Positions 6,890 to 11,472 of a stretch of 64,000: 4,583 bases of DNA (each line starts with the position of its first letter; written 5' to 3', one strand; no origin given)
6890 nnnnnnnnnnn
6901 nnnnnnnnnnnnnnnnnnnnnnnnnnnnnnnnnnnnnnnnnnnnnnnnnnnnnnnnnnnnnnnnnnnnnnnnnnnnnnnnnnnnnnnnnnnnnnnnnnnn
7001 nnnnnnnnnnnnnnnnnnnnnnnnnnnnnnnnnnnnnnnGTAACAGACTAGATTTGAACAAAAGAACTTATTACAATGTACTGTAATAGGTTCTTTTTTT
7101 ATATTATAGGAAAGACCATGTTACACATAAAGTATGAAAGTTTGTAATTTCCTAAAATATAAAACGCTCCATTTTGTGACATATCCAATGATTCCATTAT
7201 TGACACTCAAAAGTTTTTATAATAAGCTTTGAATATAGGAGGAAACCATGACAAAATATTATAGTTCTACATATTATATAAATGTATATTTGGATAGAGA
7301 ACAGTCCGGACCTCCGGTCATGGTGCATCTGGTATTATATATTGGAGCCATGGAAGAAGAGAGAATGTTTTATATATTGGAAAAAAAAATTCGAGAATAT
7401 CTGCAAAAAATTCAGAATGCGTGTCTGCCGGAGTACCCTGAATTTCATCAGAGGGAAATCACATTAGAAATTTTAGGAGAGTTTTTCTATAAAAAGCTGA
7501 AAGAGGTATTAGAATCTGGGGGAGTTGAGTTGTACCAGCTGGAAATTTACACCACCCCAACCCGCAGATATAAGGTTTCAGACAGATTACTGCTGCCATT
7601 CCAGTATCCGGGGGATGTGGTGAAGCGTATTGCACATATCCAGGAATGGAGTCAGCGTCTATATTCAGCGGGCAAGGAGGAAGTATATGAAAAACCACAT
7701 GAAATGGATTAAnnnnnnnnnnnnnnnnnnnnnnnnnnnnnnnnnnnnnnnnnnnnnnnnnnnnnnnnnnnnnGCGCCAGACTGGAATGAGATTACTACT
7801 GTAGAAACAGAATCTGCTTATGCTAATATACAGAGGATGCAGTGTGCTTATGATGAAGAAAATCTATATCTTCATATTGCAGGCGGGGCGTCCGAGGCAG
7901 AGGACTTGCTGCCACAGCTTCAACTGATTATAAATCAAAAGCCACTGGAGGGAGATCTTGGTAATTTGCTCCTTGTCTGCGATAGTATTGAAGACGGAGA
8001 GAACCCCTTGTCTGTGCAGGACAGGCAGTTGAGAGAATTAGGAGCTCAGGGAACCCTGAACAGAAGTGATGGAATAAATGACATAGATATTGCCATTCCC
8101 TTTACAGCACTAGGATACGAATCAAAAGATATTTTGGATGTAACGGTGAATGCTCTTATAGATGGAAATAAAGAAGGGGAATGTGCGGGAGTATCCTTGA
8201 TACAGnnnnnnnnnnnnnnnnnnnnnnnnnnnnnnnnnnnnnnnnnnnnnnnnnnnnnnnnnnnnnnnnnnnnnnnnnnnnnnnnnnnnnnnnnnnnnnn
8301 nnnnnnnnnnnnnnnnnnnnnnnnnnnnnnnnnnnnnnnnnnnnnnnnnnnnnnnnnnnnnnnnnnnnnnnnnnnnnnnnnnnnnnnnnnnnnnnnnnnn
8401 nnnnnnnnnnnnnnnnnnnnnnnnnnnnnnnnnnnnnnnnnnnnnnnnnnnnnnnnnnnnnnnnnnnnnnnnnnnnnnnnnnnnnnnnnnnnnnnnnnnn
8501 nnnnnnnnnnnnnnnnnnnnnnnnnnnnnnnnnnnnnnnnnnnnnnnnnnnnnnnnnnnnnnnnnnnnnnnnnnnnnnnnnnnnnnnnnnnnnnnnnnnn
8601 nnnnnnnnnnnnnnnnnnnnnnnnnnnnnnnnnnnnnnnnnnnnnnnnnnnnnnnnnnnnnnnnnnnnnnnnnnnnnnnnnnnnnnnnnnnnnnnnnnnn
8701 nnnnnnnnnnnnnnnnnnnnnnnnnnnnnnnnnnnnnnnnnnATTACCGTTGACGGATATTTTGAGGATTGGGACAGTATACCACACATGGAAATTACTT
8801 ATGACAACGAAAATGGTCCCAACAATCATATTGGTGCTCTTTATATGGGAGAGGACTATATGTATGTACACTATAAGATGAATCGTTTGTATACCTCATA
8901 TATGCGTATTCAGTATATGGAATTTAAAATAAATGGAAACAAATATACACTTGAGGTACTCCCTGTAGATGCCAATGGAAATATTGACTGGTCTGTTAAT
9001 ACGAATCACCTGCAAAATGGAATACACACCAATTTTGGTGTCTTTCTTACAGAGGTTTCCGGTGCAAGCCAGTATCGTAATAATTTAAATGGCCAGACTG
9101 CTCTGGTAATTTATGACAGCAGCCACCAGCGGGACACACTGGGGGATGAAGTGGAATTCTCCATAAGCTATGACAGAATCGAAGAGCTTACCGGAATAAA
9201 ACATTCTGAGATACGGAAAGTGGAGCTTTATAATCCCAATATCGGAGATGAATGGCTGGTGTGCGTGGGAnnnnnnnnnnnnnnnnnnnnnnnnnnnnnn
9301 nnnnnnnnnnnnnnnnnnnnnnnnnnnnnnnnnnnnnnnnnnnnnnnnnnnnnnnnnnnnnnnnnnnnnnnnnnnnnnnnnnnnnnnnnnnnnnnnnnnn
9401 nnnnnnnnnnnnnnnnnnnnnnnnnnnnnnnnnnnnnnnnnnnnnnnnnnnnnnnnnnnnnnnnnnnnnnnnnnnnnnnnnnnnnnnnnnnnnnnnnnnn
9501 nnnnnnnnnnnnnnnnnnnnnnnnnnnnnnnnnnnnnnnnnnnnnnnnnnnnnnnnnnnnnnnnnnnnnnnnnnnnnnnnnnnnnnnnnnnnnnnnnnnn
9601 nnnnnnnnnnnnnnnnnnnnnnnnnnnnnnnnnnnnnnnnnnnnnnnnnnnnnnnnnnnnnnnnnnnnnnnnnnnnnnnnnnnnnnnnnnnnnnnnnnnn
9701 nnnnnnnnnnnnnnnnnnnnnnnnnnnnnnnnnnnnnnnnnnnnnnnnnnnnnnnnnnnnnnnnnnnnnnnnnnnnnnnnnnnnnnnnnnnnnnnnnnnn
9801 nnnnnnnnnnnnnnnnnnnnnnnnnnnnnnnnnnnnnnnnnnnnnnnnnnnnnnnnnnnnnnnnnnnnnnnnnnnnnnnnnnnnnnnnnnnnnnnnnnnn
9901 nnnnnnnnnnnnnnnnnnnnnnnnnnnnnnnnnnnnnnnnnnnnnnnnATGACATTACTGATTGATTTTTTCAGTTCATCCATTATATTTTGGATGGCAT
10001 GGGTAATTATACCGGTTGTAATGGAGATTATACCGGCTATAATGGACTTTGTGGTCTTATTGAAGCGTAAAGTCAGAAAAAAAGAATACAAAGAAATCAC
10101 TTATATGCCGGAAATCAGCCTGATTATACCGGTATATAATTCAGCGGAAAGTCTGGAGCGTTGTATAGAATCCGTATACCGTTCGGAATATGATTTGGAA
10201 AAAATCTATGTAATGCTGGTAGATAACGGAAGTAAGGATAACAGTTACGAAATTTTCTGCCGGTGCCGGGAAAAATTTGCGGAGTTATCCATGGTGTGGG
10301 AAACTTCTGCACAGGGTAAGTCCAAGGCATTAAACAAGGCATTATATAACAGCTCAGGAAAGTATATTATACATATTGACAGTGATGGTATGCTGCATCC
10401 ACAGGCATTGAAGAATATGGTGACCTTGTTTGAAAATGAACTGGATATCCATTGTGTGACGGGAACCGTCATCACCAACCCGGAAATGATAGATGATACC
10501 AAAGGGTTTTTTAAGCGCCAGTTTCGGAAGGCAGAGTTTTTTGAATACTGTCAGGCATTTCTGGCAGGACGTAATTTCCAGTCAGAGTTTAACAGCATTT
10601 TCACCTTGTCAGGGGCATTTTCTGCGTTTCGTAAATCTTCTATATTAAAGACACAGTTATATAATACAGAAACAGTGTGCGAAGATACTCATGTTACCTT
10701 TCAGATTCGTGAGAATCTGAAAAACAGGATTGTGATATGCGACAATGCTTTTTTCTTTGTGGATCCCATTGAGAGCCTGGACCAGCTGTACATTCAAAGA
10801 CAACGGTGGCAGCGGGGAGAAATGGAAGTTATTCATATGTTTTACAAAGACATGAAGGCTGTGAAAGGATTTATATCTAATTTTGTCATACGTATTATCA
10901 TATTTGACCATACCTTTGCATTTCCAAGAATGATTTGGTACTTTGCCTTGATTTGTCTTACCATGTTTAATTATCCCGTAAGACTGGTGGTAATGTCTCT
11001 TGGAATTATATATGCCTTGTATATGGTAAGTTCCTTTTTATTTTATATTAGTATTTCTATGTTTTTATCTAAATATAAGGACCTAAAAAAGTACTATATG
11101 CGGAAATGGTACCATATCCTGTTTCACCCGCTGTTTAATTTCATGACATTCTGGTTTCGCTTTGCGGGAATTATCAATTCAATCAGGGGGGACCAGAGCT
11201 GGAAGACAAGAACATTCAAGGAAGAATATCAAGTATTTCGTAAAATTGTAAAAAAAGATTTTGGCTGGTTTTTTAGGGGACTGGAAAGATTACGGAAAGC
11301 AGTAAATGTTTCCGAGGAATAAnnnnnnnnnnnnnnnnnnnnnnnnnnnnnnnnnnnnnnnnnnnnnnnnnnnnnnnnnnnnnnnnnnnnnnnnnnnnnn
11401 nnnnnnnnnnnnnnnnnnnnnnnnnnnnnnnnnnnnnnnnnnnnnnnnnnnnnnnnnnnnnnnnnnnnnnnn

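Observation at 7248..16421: Complete exosortase G / Firmicu-CTERM protein-sorting and glycan-biosynthesis operon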

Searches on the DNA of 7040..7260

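Call 80: search_rna_families(source=window, start=7040, end=7260, threshold=evalue, max_evalue=1)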
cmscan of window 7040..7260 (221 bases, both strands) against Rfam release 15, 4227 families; matches with E-value up to 1: 7.
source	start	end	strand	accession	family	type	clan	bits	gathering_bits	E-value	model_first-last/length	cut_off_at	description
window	7161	7232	-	RF00314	snoZ182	Gene; snRNA; snoRNA; CD-box;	-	21.3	80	0.07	1-92/92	no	Small nucleolar RNA Z182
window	7048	7099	+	RF01470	rli38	Gene; sRNA;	-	21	49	0.74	1-150/150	no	Listeria sRNA rli38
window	7049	7106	+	RF01413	miR-430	Gene; miRNA;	CL00096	19.1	47.3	0.33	1-70/70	no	miR-430 microRNA precursor family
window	7060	7123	-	RF01459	rliE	Gene; sRNA;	-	18.6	90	0.48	113-182/222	no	Listeria sRNA rliE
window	7098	7163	-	RF03266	mir-2943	Gene; miRNA;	-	17.6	76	0.7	1-71/71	no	mir-2943 microRNA precursor family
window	7056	7102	-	RF04157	MIR9486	Gene; miRNA;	-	17.4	100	0.41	1-119/119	no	MIR9486 microRNA precursor family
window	7098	7163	-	RF03802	MIR5649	Gene; miRNA;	-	16.7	100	0.87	1-101/101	no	MIR5649 microRNA precursor family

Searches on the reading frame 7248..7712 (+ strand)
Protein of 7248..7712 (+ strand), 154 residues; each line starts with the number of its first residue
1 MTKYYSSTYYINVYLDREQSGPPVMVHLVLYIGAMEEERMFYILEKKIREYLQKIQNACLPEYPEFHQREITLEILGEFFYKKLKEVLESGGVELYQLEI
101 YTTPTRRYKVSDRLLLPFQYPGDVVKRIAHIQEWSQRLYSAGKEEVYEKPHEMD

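Call 3: search_protein_families(library=ncbifam, proteins=[window:7248-7712:+], max_evalue=0.01)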
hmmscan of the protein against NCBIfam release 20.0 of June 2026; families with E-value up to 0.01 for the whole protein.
window:7248-7712:+ (154 aa): 1 family
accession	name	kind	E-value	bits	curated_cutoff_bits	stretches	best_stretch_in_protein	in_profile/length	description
TIGR03112.1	6_pyr_pter_rel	hypoth_equivalog_domain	6.7e-15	55.4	69.35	1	23-110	24-112/113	6-pyruvoyl tetrahydropterin synthase-related domain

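Call 4: search_protein_families(library=pfam, proteins=[window:7248-7712:+], max_evalue=0.01)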
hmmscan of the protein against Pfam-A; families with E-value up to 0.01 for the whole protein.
window:7248-7712:+ (154 aa): 1 family
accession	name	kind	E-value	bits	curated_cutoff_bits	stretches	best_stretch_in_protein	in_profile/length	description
PF01242.24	PTPS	-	3.5e-07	30.7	22.4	1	41-110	49-118/121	6-pyruvoyl tetrahydropterin synthase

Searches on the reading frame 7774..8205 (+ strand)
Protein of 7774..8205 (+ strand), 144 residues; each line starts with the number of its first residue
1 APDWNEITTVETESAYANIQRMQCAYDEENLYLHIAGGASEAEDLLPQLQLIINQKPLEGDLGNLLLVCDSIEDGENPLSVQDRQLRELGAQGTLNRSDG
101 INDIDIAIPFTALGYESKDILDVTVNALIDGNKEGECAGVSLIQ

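Call 61: search_protein_families(library=pfam, proteins=[window:7774-8205:+], max_evalue=1)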
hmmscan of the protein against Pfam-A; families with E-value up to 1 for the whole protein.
window:7774-8205:+ (144 aa): 1 family
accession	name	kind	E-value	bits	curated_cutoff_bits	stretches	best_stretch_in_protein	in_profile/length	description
PF25775.1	CC_STIL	-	0.29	11.6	22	1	82-92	10-20/29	STIL coiled coil region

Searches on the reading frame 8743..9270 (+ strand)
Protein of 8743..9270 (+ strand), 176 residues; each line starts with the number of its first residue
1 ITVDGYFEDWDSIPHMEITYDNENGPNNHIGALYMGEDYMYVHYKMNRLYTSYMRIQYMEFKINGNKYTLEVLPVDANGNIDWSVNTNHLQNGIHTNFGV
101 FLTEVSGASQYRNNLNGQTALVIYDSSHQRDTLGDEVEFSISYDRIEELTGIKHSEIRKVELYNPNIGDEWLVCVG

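Call 61: search_protein_families(library=pfam, proteins=[window:8743-9270:+], max_evalue=1)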
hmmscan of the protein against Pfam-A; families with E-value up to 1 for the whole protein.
window:8743-9270:+ (176 aa): 1 family
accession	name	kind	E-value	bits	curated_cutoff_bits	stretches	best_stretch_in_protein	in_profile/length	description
PF17957.7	Big_7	-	0.0075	17.3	24.1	1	56-96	32-67/70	Bacterial Ig domain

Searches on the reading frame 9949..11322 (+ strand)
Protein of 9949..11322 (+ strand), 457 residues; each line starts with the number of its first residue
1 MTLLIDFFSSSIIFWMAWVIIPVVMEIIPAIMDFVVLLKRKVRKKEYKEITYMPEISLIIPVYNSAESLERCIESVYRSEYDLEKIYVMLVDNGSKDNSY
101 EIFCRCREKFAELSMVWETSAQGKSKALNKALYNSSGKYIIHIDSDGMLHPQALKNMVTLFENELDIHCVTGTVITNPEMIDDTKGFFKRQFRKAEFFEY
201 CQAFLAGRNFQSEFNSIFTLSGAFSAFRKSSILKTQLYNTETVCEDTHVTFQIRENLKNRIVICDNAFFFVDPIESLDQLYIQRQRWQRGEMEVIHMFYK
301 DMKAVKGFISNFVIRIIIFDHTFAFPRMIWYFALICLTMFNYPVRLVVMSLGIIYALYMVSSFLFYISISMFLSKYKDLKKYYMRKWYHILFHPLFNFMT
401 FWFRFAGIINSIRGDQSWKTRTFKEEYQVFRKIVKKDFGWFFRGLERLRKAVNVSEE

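Call 3: search_protein_families(library=ncbifam, proteins=[window:9949-11322:+], max_evalue=0.01)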
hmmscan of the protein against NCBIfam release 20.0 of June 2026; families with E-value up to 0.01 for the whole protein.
window:9949-11322:+ (457 aa): 25 families
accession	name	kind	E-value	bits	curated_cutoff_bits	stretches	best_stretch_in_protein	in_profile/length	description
TIGR03111.1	glyc2_xrt_Gpos1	hypoth_equivalog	6.9e-193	641.4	363.95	1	11-442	6-438/439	TIGR03111 family XrtG-associated glycosyltransferase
TIGR03937.1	PgaC_IcaA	equivalog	1.4e-38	132.9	422.3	1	17-414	7-396/407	poly-beta-1,6-N-acetyl-D-glucosamine synthase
NF007482.0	PRK10073.1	equivalog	8.2e-19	67.8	423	1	53-175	5-125/334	glycosyltransferase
TIGR04242.1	nodulat_NodC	equivalog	3.3e-15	55.9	550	1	41-251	35-245/395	chitooligosaccharide synthase NodC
NF041875.1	EPS_EpsD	equivalog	7.7e-14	51.8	370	1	56-180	1-122/325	exopolysaccharide biosynthesis glycosyltransferase EpsD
NF047683.1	TeichurnBiosyTuaG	equivalog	4.7e-13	49.3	400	1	53-166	5-116/252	teichuronic acid biosynthesis protein TuaG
NF053739.1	GlytfEpsEBac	equivalog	8.1e-13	48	450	1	54-176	1-122/265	glycosyltransferase EpsE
TIGR03965.1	mycofact_glyco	equivalog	1.2e-12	47.5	280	1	37-176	57-193/467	mycofactocin biosynthesis glycosyltransferase MftF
TIGR03030.1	CelA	equivalog_domain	4.3e-12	44.9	699.1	1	32-365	107-452/714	UDP-forming cellulose synthase catalytic subunit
NF050050.1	ProtGlycPglI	equivalog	1.6e-11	44.2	500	1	53-221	1-163/306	GalNAc(5)-diNAcBac-PP-undecaprenol beta-1,3-glucosyltransferase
NF007986.1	PRK10714.1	equivalog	8.8e-10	38.1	529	1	53-177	5-128/316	undecaprenyl-phosphate 4-deoxy-4-formamido-L-arabinose transferase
TIGR04283.1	glyco_like_mftF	equivalog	2.7e-09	36.9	182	1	56-162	1-98/221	TIGR04283 family arsenosugar biosynthesis glycosyltransferase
NF038299.1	EPS_HpsN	equivalog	3.3e-09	36.2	425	1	54-185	1-130/317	hormogonium polysaccharide biosynthesis glycosyltransferase HpsN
NF038302.1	EPS_HpsE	equivalog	3.4e-08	32.8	300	1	55-168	2-118/307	hormogonium polysaccharide biosynthesis glycosyltransferase HpsE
TIGR03469.1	HpnB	hypoth_equivalog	1.5e-07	30.8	379.25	1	44-163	31-162/386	hopene-associated glycosyltransferase HpnB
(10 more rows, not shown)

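Call 4: search_protein_families(library=pfam, proteins=[window:9949-11322:+], max_evalue=0.01)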
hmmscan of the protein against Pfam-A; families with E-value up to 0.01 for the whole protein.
window:9949-11322:+ (457 aa): 6 families
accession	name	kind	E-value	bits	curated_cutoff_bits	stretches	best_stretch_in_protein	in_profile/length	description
PF00535.33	Glycos_transf_2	-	2.6e-24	86.5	23.3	1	57-232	1-164/168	Glycosyl transferase family 2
PF13641.12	Glyco_tranf_2_3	-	1.1e-17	65.3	27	1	54-290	1-230/230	Glycosyltransferase like family 2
PF13632.12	Glyco_trans_2_3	-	1.5e-08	35.2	27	1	139-357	1-194/198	Glycosyl transferase family group 2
PF13506.12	Glyco_transf_21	-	0.0006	19.8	21.7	1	123-289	17-174/174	Glycosyl transferase family 21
PF13704.12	Glyco_tranf_2_4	-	0.0017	19.3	27.5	1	80-150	16-85/98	Glycosyl transferase family 2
PF13712.12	Glyco_tranf_2_5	-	0.0069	16.6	27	0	122-239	39-157/210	Glycosyltransferase like family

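Call 16: find_encoding_contigs(protein=window:9949-11322:+, flank=10000, max_places=6)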
Protein window:9949-11322:+ (457 aa): 7 contigs read that carry it; 6 places shown.
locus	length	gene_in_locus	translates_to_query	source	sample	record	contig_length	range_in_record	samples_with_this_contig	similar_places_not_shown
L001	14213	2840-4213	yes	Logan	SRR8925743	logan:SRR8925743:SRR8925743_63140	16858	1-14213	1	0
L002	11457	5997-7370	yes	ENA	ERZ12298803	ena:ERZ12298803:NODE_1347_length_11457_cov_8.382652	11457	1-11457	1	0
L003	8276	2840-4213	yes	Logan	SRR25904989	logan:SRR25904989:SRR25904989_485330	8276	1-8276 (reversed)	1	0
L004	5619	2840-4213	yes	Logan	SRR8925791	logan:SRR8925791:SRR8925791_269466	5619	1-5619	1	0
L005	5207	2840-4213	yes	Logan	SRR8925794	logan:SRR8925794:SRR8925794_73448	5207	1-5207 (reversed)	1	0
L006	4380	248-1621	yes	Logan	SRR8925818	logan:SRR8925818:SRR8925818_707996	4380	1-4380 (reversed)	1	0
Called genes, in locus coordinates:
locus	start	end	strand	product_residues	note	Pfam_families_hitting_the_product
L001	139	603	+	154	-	PF01242:PTPS (weak)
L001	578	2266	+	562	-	-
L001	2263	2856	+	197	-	PF09721:Exosortase_EpsH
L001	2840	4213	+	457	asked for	PF13506:Glyco_transf_21 (weak), PF00535:Glycos_transf_2, PF13641:Glyco_tranf_2_3, PF13632:Glyco_trans_2_3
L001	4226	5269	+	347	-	-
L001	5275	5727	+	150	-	PF01242:PTPS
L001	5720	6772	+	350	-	PF00535:Glycos_transf_2, PF04138:GtrA_DPMS_TM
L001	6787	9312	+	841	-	PF10131:PTPS_related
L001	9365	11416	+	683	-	PF24898:GGDEF_GdpP, PF01368:DHH, PF02272:DHHA1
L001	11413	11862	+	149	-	PF01281:Ribosomal_L9_N, PF03948:Ribosomal_L9_C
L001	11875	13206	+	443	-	PF00772:DnaB, PF13481:AAA_25, PF03796:DnaB_C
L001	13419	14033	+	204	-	PF13411:MerR_1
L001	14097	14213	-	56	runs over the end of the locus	PF00037:Fer4, PF13237:Fer4_10 (weak), PF14697:Fer4_21 (faint), PF12838:Fer4_7, PF13187:Fer4_9, PF12797:Fer4_2 (weak), PF00037:Fer4, PF12837:Fer4_6 (weak), +4 more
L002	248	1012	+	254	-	PF04203:Sortase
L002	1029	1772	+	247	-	PF02146:SIR2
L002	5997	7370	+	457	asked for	PF13506:Glyco_transf_21 (weak), PF00535:Glycos_transf_2, PF13641:Glyco_tranf_2_3, PF13632:Glyco_trans_2_3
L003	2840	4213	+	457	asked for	PF13506:Glyco_transf_21 (weak), PF00535:Glycos_transf_2, PF13641:Glyco_tranf_2_3, PF13632:Glyco_trans_2_3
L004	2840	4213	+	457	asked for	PF13506:Glyco_transf_21 (weak), PF00535:Glycos_transf_2, PF13641:Glyco_tranf_2_3, PF13632:Glyco_trans_2_3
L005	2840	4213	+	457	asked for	PF13506:Glyco_transf_21 (weak), PF00535:Glycos_transf_2, PF13641:Glyco_tranf_2_3, PF13632:Glyco_trans_2_3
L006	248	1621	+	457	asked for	PF13506:Glyco_transf_21 (weak), PF00535:Glycos_transf_2, PF13641:Glyco_tranf_2_3, PF13632:Glyco_trans_2_3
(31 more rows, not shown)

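Call 27: search_solved_structures(query=window:9949-11322:+, max_evalue=0.001)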
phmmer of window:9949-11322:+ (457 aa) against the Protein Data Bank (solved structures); distinct sequences matched with E-value up to 0.001: 23.
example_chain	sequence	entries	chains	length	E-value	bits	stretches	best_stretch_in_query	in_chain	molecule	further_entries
6yv7_B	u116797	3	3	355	4.8e-14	55.3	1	49-160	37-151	Glycosyl transferase, family 2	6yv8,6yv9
6yv7_A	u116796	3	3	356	4.8e-14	55.3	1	49-160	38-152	Glycosyl transferase, family 2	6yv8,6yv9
2z87_A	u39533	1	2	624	2e-13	53.3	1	37-173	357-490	Chondroitin synthase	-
2z86_A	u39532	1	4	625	2e-13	53.2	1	37-173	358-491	Chondroitin synthase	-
5hea_A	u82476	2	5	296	7.4e-12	48.1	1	56-221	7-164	Putative glycosyltransferase (GalT1)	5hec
5tze_C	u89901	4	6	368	1.7e-09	40.2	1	56-162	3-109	Glycosyl transferase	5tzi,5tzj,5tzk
5tz8_A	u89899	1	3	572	3.6e-09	39.2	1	56-162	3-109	Glycosyl transferase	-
6h1j_A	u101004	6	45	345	7e-08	34.9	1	53-286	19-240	Probable ss-1,3-N-acetylglucosaminyltransferase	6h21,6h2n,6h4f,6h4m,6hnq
3bcv_A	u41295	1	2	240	1.4e-07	34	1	52-165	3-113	Putative glycosyltransferase protein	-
9bhc_C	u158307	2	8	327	2.5e-07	33.1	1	54-174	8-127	Undecaprenyl-phosphate 4-deoxy-4-formamido-L-arabinose transferase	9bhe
8vxh_A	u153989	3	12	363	3.3e-07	32.7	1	54-174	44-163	Undecaprenyl-phosphate 4-deoxy-4-formamido-L-arabinose transferase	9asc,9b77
9jma_A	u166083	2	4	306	6.8e-07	31.7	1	56-169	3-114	GalNAc(5)-diNAcBac-PP-undecaprenol beta-1,3-glucosyltransferase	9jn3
6p61_A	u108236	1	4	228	1e-06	31.1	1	51-188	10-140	Glycosyltransferase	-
8vh7_A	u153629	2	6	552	2.4e-06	29.9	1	53-161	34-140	Heparosan synthase B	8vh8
8viw_A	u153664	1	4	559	2.5e-06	29.8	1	53-161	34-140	Heparosan synthase B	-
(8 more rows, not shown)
